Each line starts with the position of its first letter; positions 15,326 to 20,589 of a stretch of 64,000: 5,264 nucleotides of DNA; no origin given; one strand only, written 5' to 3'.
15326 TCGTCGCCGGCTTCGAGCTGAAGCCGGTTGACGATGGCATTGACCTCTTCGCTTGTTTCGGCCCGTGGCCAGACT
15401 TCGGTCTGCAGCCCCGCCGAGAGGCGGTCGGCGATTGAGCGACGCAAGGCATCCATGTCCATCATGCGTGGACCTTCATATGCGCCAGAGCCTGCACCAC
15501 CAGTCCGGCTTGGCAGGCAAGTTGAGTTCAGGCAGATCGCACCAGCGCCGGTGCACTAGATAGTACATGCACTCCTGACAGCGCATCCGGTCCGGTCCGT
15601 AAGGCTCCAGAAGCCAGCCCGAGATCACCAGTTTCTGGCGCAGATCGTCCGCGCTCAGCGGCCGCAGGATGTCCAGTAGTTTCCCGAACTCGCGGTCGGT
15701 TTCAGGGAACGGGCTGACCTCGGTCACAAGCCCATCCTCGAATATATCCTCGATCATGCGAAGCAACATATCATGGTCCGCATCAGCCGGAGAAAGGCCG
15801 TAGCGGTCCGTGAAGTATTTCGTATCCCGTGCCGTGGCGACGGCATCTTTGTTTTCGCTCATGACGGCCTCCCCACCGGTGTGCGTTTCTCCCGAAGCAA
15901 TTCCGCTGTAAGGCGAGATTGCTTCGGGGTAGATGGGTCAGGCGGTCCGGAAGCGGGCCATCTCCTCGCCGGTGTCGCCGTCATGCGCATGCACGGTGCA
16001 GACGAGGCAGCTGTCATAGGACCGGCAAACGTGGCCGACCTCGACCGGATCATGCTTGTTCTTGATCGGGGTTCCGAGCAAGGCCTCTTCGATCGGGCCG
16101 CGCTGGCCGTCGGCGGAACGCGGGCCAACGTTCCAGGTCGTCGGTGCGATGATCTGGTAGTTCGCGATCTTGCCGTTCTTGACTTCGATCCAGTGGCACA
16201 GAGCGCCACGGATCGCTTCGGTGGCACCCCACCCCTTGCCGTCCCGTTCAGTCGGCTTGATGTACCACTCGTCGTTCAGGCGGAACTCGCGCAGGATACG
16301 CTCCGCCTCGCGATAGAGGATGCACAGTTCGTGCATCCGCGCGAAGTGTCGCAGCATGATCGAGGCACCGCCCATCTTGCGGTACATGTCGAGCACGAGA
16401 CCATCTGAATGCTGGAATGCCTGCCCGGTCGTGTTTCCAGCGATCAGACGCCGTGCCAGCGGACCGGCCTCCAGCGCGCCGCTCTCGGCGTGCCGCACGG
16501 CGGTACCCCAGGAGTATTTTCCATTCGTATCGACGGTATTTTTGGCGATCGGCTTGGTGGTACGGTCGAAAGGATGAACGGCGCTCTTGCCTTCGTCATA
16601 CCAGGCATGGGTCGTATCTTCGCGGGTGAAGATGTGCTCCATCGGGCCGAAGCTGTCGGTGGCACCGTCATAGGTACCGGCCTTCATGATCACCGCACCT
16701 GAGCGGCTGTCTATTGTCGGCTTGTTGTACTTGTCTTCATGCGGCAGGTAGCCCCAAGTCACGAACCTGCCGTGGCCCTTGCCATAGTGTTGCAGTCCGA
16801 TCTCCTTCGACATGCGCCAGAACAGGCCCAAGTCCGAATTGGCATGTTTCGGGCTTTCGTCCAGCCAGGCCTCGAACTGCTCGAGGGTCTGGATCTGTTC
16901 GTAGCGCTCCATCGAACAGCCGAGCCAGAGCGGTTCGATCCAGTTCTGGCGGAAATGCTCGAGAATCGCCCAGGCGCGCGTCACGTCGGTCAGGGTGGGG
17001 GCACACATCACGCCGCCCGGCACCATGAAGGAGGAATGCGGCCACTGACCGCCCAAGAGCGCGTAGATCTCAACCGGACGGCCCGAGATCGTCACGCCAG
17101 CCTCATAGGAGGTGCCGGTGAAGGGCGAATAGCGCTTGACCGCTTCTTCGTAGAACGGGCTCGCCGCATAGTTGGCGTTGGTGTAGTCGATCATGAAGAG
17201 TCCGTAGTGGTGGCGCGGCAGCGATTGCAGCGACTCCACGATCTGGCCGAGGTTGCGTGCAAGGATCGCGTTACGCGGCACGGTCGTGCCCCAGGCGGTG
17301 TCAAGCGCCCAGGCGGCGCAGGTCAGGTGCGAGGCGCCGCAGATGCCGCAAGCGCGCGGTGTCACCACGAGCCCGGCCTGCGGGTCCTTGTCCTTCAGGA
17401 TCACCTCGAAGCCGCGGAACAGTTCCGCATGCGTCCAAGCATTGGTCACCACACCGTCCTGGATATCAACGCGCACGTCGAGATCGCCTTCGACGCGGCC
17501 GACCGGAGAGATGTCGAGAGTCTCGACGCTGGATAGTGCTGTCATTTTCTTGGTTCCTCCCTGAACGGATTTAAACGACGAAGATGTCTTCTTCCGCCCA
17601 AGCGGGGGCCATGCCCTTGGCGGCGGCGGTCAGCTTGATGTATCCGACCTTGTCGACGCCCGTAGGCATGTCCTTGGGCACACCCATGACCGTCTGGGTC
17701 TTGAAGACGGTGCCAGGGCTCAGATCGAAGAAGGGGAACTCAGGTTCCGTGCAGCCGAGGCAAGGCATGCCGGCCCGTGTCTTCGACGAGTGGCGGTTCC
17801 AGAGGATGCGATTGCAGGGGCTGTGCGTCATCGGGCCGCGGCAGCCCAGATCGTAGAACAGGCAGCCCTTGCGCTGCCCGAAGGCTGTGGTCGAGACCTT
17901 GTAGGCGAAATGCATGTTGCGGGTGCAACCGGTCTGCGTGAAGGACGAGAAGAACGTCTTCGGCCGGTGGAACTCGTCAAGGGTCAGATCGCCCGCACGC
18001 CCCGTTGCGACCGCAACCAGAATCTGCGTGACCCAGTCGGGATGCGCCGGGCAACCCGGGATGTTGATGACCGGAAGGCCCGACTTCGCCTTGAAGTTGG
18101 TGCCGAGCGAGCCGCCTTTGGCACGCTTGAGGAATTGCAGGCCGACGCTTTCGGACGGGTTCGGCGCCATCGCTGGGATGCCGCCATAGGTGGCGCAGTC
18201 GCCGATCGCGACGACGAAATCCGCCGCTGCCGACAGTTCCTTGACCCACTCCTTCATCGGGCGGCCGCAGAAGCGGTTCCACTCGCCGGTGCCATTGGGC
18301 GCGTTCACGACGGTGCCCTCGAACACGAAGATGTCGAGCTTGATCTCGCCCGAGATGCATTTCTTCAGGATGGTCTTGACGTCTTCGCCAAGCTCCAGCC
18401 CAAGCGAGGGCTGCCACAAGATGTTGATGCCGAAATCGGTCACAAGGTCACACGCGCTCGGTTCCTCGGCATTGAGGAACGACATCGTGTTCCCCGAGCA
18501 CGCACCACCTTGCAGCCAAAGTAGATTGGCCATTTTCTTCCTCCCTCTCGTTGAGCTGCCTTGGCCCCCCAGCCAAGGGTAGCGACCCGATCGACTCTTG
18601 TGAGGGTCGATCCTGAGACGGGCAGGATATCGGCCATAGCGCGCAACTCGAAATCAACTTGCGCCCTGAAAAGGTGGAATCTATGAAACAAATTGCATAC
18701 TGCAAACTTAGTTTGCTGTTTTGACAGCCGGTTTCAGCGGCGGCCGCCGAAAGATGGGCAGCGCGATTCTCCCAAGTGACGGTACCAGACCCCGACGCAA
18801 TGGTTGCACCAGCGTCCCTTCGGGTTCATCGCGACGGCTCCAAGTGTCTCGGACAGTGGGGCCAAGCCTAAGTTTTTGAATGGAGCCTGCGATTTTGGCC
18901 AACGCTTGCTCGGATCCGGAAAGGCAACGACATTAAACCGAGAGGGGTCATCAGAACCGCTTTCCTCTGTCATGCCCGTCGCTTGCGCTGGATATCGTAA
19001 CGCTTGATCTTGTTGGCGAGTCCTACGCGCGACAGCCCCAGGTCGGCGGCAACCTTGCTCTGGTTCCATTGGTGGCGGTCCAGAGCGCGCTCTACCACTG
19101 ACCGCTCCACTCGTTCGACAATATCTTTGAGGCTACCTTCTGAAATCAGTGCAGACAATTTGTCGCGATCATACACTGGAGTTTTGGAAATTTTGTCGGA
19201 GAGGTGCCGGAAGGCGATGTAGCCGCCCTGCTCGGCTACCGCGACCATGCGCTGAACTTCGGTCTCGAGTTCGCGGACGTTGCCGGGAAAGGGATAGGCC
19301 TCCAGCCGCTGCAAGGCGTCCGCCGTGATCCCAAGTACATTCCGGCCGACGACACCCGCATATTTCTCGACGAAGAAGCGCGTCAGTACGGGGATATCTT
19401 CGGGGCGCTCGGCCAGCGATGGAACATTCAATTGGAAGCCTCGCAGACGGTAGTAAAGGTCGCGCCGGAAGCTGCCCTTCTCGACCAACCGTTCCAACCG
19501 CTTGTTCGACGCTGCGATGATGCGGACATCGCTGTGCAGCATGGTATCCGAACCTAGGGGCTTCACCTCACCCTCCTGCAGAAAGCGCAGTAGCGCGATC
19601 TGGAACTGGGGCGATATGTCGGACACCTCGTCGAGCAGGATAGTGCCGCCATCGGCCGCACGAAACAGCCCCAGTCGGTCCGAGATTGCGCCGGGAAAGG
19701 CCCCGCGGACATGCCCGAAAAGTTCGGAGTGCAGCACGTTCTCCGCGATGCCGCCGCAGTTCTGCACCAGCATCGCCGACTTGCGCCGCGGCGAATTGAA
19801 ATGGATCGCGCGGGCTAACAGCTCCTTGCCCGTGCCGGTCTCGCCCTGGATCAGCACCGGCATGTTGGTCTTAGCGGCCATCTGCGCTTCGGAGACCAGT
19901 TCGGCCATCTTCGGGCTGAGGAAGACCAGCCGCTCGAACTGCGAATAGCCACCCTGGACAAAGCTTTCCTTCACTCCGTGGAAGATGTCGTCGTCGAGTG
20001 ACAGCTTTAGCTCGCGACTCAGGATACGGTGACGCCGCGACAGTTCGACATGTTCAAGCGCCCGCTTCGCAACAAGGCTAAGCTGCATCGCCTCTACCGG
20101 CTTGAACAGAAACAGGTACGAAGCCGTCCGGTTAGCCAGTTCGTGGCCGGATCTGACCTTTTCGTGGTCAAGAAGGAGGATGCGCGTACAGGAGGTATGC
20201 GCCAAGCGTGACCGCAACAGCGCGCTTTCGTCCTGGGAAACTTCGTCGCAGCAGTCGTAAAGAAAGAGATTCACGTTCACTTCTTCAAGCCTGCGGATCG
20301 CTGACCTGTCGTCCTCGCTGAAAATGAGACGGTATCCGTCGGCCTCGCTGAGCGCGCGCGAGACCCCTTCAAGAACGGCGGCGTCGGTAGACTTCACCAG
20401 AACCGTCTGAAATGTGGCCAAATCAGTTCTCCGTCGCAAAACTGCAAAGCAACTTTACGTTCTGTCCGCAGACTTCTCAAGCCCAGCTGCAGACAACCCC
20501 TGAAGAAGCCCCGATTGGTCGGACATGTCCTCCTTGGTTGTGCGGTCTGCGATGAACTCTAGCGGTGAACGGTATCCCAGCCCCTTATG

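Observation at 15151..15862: Tandem cytoplasmic HiPIP-like paralogues between hupL and the maturation protease: candidate electron acceptor for a group 2a hydrogenase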

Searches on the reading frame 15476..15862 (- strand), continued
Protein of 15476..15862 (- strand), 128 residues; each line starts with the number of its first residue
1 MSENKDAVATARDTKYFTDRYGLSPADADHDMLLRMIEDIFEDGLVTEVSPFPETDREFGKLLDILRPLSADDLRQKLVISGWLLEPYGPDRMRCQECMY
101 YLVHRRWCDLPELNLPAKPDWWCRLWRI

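Call 83: get_annotated_region(hit=H3, flank=9000)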
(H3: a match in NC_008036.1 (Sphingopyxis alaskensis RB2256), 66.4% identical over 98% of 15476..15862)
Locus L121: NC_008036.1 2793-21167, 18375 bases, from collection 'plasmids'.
description: Sphingopyxis alaskensis RB2256 F plasmid, complete sequence
organism: Sphingopyxis alaskensis RB2256 (NCBI taxid 317655)
taxonomy: Bacteria; Pseudomonadota; Alphaproteobacteria; Sphingomonadales; Sphingomonadaceae; Sphingopyxis; Sphingopyxis alaskensis; Sphingopyxis alaskensis RB2256
host: -; source: -; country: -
typing (MOB-suite, as given by PLSDB): mobilizable; relaxase MOBQ
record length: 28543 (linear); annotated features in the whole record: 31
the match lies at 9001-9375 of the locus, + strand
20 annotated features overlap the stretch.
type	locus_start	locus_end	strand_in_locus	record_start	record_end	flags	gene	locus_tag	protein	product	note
CDS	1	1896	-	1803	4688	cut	traA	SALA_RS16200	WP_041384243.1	Ti-type conjugative transfer relaxase TraA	-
CDS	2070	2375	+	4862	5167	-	-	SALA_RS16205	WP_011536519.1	conjugal transfer protein TraD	-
CDS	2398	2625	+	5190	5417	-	-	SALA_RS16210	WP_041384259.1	conjugal transfer protein TraD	-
CDS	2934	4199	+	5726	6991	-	-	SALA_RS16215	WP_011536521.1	DUF3422 domain-containing protein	-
CDS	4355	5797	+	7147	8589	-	-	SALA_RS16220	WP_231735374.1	sigma-54 dependent transcriptional regulator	GO:0006355 - regulation of DNA-templated transcription [Evidence IEA]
CDS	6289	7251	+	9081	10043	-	-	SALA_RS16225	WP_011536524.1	hydrogenase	-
CDS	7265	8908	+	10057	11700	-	-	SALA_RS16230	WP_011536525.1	nickel-dependent hydrogenase large subunit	-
CDS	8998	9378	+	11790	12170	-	-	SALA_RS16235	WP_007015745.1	hypothetical protein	-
CDS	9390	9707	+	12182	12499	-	-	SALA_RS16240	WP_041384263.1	hypothetical protein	-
CDS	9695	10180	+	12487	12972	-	-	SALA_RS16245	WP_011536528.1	hydrogenase maturation protease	-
CDS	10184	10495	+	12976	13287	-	-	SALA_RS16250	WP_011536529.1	hypothetical protein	-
CDS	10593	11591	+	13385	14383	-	-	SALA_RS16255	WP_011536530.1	hypothetical protein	-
CDS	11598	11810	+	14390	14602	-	-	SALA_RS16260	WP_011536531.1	hypothetical protein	-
CDS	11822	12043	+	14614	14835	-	-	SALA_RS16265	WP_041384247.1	hypothetical protein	-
CDS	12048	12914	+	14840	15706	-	-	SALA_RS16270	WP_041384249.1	NifU family protein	GO:0016226 - iron-sulfur cluster assembly [Evidence IEA]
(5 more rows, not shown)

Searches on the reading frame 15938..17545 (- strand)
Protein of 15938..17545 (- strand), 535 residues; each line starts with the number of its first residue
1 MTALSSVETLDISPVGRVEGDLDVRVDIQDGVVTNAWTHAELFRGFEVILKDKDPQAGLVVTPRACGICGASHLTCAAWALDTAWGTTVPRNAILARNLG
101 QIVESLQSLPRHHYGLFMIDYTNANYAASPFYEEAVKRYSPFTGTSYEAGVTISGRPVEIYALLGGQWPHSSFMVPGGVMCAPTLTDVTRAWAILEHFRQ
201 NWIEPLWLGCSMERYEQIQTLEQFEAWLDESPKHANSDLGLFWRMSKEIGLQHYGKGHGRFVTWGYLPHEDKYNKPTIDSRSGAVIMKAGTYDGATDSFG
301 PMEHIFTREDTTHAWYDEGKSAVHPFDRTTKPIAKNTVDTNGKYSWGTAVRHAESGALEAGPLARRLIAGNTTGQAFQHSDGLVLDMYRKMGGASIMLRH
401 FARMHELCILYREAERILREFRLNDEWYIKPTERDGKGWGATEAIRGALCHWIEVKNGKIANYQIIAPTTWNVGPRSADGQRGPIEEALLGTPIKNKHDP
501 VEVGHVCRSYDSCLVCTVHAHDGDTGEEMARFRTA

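Call 3: search_protein_families(library=pfam, proteins=[window:15938-17545:-], max_evalue=0.1)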
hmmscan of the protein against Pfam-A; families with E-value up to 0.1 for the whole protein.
window:15938-17545:- (535 aa): 1 family
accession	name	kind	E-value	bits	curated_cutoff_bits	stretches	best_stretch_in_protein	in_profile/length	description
PF00374.24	NiFeSe_Hases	-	3.8e-76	257.5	25.8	2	158-519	164-508/508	Nickel-dependent hydrogenase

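Call 4: search_protein_families(library=ncbifam, proteins=[window:15938-17545:-], max_evalue=0.1)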
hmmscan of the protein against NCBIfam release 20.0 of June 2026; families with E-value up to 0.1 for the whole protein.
window:15938-17545:- (535 aa): 8 families
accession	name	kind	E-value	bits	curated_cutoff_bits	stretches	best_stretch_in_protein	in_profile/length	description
NF033181.1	NiFeSe_hydrog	equivalog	3.3e-90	303.4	600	3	245-526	240-502/507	nickel-dependent hydrogenase large subunit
NF045518.1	H2_NiFeSe_large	exception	5.3e-82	276.2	780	2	250-520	219-481/485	NiFeSe hydrogenase large subunit HysA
NF007778.0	PRK10467.1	equivalog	1e-56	192.4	969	2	308-527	328-560/567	hydrogenase 2 large subunit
NF007550.0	PRK10170.1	equivalog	8.2e-42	143.4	1101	2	310-529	348-591/597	Ni/Fe-hydrogenase large subunit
TIGR03295.1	frhA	equivalog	5.7e-29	101.3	392.5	2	8-120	3-116/412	coenzyme F420 hydrogenase subunit alpha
NF040832.1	sulfhyd_HydA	equivalog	7.7e-16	58.2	880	2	426-520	329-423/426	NADPH-dependent hydrogenase/sulfhydrogenase 1 subunit alpha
NF040828.1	sulfhyd_ShyA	equivalog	1.8e-14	53.5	700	2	11-186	4-171/415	NAD(P)-dependent hydrogenase/sulfhydrogenase 2 subunit alpha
NF041785.2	VhuA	equivalog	1e-13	50.6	800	1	10-122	4-117/418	F420-non-reducing hydrogenase Vhu subunit A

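Call 37: search_solved_structures(query=window:15938-17545:-, max_evalue=1e-20)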
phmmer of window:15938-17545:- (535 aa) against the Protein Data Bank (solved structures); distinct sequences matched with E-value up to 1e-20: 55.
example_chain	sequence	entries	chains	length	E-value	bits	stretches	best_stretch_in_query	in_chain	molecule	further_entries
7uus_A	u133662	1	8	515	6e-177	592.8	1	10-519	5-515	Hydrogenase-2, large subunit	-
7utd_A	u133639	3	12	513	7.2e-177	592.6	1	10-519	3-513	Hydrogenase-2, large subunit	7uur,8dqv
1frf_L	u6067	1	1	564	4.4e-60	207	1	308-532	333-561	[NI-FE] HYDROGENASE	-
1yrq_H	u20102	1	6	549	3.8e-59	204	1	308-519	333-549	Periplasmic [NiFe] hydrogenase large subunit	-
4ud2_Q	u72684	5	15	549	4e-59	203.9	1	308-519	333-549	NICKEL-DEPENDENT HYDROGENASE LARGE SUBUNIT | PERIPLASMIC [NIFE] HYDROGENASE LARGE SUBUNIT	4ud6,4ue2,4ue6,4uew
4ucq_Q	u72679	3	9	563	4.5e-59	203.7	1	308-519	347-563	NICKEL-DEPENDENT HYDROGENASE LARGE SUBUNIT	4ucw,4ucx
4urh_Q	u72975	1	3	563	4.9e-59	203.6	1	308-519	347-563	NICKEL-DEPENDENT HYDROGENASE LARGE SUBUNIT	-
1yqw_Q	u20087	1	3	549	5.3e-59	203.5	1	308-519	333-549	Periplasmic [NiFe] hydrogenase large subunit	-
3h3x_Q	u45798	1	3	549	7.1e-59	203.1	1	308-519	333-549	Periplasmic [NiFe] hydrogenase large subunit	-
4upe_Q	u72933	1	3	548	7.7e-59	202.9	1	308-519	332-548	NICKEL-DEPENDENT HYDROGENASE LARGE SUBUNIT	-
3cus_Q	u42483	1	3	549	8.9e-59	202.7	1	308-519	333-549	Periplasmic [NiFe] hydrogenase large subunit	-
3cur_H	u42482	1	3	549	1.3e-58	202.2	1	308-519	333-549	Periplasmic [NiFe] hydrogenase large subunit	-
4kl8_L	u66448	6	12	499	1.3e-58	202.1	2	262-519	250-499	Nickel-dependent hydrogenase large subunit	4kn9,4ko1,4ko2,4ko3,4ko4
4ueq_Q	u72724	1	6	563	1.6e-58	201.9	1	308-519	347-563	NICKEL-DEPENDENT HYDROGENASE LARGE SUBUNIT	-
4upv_Q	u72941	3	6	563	2.2e-58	201.5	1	308-519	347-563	NIFE-HYDROGENASE LARGE SUBUNIT | NICKEL-DEPENDENT HYDROGENASE LARGE SUBUNIT | PERIPLASMIC [NIFE] HYDROGENASE LARGE SUBUNIT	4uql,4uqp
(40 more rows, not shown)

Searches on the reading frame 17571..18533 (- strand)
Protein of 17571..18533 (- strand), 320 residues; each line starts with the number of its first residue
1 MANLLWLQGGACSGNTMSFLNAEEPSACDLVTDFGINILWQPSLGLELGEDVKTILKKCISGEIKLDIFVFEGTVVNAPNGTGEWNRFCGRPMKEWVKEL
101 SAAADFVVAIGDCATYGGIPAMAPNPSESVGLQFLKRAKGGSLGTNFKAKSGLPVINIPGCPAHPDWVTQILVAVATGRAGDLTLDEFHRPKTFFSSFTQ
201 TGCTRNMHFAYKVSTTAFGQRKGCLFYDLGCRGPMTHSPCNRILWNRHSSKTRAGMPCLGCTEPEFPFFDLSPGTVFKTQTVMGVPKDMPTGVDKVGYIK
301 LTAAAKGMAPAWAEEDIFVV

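Call 3: search_protein_families(library=pfam, proteins=[window:17571-18533:-], max_evalue=0.1)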
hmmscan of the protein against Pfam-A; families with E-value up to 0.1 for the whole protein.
window:17571-18533:- (320 aa): 2 families
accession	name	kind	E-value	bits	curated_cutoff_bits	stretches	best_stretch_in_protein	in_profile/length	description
PF01058.29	Oxidored_q6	-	4.8e-30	104.3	27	1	12-174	1-127/128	NADH ubiquinone oxidoreductase, 20 Kd subunit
PF14720.11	NiFe_hyd_SSU_C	-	2.1e-22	79.7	27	1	197-267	3-73/80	NiFe/NiFeSe hydrogenase small subunit C-terminal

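Call 4: search_protein_families(library=ncbifam, proteins=[window:17571-18533:-], max_evalue=0.1)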
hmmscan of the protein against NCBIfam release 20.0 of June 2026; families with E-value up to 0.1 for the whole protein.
window:17571-18533:- (320 aa): 7 families
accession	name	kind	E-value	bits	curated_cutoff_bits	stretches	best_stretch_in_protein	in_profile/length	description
NF045520.1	H2_NiFeSe_small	exception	1.5e-39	136.2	470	1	3-267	41-305/314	NiFeSe hydrogenase small subunit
TIGR00391.1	hydA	subfamily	5.7e-35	121.1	179.5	1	4-306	53-342/365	hydrogenase small subunit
NF007779.0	PRK10468.1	equivalog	5.5e-25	88.1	659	1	4-267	51-301/372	hydrogenase 2 small subunit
NF045875.1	F420_non_VhuG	exception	1.3e-05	24.6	450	1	94-123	68-97/286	F420-non-reducing hydrogenase subunit VhuG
NF040831.1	sulfhyd_ShyD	equivalog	8.6e-05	22.2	460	1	96-178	66-150/240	NAD(P)-dependent hydrogenase/sulfhydrogenase 2 subunit delta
TIGR03294.1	FrhG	equivalog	0.0003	20.6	245.5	1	95-179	69-144/228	coenzyme F420 hydrogenase subunit gamma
NF040836.1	sulfhyd_HydD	equivalog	0.017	14.3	500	0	95-124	70-99/261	NADPH-dependent hydrogenase/sulfhydrogenase 1 subunit delta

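Call 76: search_solved_structures(query=window:17571-18533:-, max_evalue=1e-30, show_alignments=1)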
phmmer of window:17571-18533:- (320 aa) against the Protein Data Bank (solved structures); distinct sequences matched with E-value up to 1e-30: 13.
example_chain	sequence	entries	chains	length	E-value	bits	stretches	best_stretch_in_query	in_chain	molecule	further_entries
7uur_D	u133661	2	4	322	2.8e-159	532.7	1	2-320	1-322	Hydrogenase-2, small subunit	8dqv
7utd_B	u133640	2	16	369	4.4e-159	532.1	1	2-320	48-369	Hydrogenase-2, small subunit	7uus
1yqw_A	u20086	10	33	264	1e-36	129.8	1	3-266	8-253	Periplasmic [NiFe] hydrogenase small subunit | HYDROGENASE (NIFE) SMALL SUBUNIT HYDA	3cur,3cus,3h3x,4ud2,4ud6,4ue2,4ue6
4upe_A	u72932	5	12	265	1e-36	129.8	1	3-266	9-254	NIFE-HYDROGENASE SMALL SUBUNIT | HYDROGENASE (NIFE) SMALL SUBUNIT HYDA | PERIPLASMIC [NIFE] HYDROGENASE SMALL SUBUNIT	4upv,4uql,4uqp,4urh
4ucq_A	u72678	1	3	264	1.4e-36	129.4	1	3-266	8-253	HYDROGENASE (NIFE) SMALL SUBUNIT HYDA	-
4ucx_A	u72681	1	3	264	1.8e-36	129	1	3-266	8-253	HYDROGENASE (NIFE) SMALL SUBUNIT HYDA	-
4ucw_A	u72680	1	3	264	2.7e-36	128.4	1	3-266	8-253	HYDROGENASE (NIFE) SMALL SUBUNIT HYDA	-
1frf_S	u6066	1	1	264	4e-36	127.8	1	3-266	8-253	[NI-FE] HYDROGENASE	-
1yrq_A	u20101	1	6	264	5.2e-36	127.5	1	3-266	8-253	Periplasmic [NiFe] hydrogenase small subunit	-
5aa5_A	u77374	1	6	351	4.9e-34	121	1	3-282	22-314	NIFE-HYDROGENASE SMALL SUBUNIT, HOFK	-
1yq9_A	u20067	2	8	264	1.4e-33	119.5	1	4-270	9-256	Periplasmic [NiFe] hydrogenase small subunit | PERIPLASMIC HYDROGENASE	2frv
1frv_A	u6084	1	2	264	8.1e-33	117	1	4-270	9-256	HYDROGENASE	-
1e3d_A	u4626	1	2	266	2.4e-32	115.4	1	4-273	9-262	[NiFe] hydrogenase small subunit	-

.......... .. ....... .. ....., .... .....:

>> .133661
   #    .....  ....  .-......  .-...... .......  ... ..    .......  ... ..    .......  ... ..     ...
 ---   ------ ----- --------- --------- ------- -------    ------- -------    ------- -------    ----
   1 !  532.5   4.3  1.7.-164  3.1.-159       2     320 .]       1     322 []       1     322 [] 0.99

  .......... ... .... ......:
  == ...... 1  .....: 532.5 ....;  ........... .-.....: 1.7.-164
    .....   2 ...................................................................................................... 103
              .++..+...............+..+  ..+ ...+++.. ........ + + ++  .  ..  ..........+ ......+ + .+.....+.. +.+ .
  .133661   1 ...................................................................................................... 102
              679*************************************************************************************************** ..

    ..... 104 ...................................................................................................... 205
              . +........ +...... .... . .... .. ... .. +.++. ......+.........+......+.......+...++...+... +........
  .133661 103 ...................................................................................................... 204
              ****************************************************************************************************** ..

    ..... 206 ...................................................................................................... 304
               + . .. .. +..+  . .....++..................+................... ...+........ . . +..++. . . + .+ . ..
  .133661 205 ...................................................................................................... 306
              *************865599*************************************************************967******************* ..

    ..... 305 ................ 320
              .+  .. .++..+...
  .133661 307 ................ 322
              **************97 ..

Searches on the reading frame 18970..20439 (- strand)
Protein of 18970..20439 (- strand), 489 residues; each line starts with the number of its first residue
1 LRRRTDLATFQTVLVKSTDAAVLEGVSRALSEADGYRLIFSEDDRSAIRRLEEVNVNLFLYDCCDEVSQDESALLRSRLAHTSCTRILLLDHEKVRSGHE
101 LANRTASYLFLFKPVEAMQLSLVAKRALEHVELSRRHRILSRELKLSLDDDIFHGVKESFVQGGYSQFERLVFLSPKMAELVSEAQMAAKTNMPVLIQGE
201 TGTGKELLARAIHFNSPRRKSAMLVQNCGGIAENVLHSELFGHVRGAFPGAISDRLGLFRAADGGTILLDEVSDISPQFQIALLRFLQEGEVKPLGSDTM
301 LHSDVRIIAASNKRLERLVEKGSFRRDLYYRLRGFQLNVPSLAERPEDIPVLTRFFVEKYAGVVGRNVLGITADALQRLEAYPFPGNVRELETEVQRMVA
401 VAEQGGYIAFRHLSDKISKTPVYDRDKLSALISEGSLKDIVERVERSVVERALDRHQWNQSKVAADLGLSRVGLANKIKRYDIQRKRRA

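Call 22: search_protein_families(library=pfam, proteins=[window:18970-20439:-], max_evalue=0.001)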
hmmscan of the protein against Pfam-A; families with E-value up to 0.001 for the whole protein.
window:18970-20439:- (489 aa): 7 families
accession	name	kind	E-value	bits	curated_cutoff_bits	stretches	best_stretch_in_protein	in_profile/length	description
PF00158.32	Sigma54_activat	-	2.3e-60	203.5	20.2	1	174-337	4-167/168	Sigma-54 interaction domain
PF25601.1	AAA_lid_14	-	5.8e-20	71.4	27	1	344-421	2-78/87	AAA+ ATPase lid domain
PF14532.12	Sigma54_activ_2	-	3.2e-19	70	25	1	175-342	4-138/138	Sigma-54 interaction domain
PF02954.25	HTH_8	-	4.3e-12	46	22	1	441-481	2-42/42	Bacterial regulatory protein, Fis family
PF18024.7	HTH_50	-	6e-09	35.9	27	1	434-484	1-50/50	Helix-turn-helix domain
PF07728.20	AAA_5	-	3.4e-06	27.6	22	1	194-315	1-125/139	AAA domain (dynein-related subfamily)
PF07724.20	AAA_2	-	0.00018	22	27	1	195-320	6-132/166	AAA domain (Cdc48 subfamily)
